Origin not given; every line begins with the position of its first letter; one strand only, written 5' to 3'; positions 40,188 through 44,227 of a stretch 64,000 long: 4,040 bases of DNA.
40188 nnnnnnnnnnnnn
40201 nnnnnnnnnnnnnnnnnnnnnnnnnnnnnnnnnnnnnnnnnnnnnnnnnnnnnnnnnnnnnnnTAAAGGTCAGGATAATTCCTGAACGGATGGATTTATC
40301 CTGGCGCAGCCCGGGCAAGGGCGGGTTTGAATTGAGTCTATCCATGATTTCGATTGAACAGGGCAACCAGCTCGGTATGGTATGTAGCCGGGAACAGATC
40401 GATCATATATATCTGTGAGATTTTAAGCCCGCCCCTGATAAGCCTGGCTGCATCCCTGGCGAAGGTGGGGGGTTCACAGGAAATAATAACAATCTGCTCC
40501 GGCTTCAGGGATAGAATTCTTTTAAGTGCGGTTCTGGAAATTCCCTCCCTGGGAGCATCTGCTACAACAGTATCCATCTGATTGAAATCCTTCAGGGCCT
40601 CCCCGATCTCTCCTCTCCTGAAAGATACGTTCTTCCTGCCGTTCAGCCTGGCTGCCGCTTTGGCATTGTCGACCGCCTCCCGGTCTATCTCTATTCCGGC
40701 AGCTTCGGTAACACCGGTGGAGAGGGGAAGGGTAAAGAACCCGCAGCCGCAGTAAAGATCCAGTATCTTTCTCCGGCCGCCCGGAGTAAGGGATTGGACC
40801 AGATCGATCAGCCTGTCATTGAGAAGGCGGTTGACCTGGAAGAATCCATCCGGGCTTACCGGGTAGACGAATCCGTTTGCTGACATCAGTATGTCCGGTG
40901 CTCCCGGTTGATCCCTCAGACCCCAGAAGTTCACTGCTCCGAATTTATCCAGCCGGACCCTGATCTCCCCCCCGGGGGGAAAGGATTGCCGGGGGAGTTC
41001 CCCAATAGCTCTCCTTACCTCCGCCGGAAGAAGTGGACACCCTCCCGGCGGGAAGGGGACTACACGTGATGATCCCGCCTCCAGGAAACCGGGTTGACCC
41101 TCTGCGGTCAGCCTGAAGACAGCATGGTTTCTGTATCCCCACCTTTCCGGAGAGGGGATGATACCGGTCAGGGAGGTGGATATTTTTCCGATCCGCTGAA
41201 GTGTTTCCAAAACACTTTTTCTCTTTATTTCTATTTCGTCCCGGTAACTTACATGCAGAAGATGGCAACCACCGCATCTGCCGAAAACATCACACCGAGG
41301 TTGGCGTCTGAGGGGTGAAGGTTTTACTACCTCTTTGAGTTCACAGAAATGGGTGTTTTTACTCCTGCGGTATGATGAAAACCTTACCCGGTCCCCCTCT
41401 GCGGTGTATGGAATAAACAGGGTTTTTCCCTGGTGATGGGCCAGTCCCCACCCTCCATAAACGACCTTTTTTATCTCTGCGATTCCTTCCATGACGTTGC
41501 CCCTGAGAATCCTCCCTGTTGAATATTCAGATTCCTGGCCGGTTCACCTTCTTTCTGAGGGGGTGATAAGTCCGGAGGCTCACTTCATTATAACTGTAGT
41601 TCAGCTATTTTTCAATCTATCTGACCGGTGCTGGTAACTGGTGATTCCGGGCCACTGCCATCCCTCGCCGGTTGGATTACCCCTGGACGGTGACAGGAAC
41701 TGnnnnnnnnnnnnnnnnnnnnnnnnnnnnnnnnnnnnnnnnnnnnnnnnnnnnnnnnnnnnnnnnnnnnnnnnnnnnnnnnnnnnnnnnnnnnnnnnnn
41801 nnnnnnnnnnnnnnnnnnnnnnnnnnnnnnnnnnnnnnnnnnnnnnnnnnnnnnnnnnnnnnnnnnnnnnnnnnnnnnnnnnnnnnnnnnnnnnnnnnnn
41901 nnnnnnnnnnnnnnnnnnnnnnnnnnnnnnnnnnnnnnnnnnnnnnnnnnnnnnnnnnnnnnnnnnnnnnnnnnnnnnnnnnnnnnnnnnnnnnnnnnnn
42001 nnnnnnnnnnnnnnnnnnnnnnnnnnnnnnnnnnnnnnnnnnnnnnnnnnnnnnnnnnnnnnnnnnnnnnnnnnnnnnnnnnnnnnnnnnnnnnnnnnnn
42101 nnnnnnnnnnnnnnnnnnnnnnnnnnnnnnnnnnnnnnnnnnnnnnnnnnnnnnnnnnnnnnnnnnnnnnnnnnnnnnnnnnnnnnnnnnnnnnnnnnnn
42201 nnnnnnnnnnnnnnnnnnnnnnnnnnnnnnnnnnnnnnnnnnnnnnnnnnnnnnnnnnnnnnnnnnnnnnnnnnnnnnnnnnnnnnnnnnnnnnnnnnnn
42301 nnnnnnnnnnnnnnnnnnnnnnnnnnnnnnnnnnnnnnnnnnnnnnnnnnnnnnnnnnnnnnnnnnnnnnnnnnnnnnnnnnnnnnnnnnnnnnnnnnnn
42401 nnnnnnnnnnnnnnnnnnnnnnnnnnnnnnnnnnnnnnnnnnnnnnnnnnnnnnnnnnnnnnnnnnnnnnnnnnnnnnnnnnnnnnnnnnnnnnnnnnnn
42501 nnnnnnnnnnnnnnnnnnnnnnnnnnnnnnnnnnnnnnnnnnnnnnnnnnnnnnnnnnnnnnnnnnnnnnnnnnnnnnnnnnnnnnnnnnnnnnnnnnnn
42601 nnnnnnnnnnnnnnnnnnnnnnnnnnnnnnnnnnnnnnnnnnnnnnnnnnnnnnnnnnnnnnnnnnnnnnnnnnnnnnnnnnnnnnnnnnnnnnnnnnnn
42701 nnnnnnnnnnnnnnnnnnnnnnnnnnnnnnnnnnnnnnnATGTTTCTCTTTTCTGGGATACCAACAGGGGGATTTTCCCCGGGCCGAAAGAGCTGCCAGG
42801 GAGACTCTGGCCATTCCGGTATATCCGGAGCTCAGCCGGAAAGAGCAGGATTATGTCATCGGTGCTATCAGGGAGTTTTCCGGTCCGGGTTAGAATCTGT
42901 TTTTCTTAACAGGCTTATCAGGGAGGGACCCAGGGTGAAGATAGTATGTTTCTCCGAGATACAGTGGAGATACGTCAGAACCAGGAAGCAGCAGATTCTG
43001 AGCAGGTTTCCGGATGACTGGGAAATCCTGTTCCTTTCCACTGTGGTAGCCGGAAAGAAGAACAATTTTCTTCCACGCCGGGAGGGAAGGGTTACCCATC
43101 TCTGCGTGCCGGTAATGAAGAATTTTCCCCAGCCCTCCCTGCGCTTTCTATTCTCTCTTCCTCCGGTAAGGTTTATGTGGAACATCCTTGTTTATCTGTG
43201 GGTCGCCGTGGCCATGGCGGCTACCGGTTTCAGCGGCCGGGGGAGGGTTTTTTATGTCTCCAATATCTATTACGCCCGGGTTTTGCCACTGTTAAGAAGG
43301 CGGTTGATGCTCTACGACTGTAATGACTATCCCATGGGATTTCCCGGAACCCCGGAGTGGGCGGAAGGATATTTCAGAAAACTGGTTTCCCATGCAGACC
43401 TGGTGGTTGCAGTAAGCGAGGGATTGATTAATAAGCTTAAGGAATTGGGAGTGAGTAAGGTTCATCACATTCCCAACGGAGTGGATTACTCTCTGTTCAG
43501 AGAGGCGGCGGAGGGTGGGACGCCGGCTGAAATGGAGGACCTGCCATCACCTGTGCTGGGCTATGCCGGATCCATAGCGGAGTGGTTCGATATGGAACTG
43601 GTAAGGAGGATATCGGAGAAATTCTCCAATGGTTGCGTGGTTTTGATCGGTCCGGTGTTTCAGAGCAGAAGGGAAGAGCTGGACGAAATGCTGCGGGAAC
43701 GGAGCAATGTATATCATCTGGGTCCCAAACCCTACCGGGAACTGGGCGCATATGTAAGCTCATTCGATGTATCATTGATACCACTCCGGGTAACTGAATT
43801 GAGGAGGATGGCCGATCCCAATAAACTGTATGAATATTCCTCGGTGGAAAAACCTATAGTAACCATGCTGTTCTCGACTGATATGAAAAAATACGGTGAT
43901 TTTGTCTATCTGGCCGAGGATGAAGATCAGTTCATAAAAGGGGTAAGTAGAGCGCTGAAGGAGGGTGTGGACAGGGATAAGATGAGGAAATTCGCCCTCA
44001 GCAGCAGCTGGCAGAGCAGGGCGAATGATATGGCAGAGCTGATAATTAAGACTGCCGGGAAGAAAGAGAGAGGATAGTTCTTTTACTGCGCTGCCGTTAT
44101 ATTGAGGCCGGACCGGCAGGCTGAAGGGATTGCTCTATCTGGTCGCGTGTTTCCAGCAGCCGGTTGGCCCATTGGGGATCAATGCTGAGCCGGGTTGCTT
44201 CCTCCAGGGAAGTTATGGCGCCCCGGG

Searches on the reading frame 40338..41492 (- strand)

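Call 65: search_protein_families(library=pfam, proteins=[window:40338-41492:-], max_evalue=0.0001)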
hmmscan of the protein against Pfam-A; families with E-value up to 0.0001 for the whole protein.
window:40338-41492:- (384 aa): 4 families
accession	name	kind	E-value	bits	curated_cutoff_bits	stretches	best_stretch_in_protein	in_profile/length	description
PF05958.17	tRNA_U5-meth_tr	-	1.5e-18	67.4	23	1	206-379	168-354/357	tRNA (Uracil-5-)-methyltransferase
PF13847.12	Methyltransf_31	-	1.4e-09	38.2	27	1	242-325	6-96/145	Methyltransferase domain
PF13649.12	Methyltransf_25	-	2.4e-06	28.6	27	1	243-313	1-73/97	Methyltransferase domain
PF05175.20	MTS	-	1.8e-05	24.9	23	1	231-314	23-107/170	Methyltransferase small domain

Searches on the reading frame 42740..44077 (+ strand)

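Call 50: search_protein_families(library=pfam, proteins=[window:42740-44077:+], max_evalue=0.0001)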
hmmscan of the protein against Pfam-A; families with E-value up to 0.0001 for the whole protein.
window:42740-44077:+ (445 aa): 2 families
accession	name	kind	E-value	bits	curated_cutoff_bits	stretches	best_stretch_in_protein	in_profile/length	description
PF13439.12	Glyco_transf_4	-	4.4e-07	30.5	28.5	1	206-250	121-168/170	Glycosyltransferase Family 4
PF13692.12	Glyco_trans_1_4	-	1.2e-05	26.1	27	1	282-407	19-141/142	Glycosyl transferases group 1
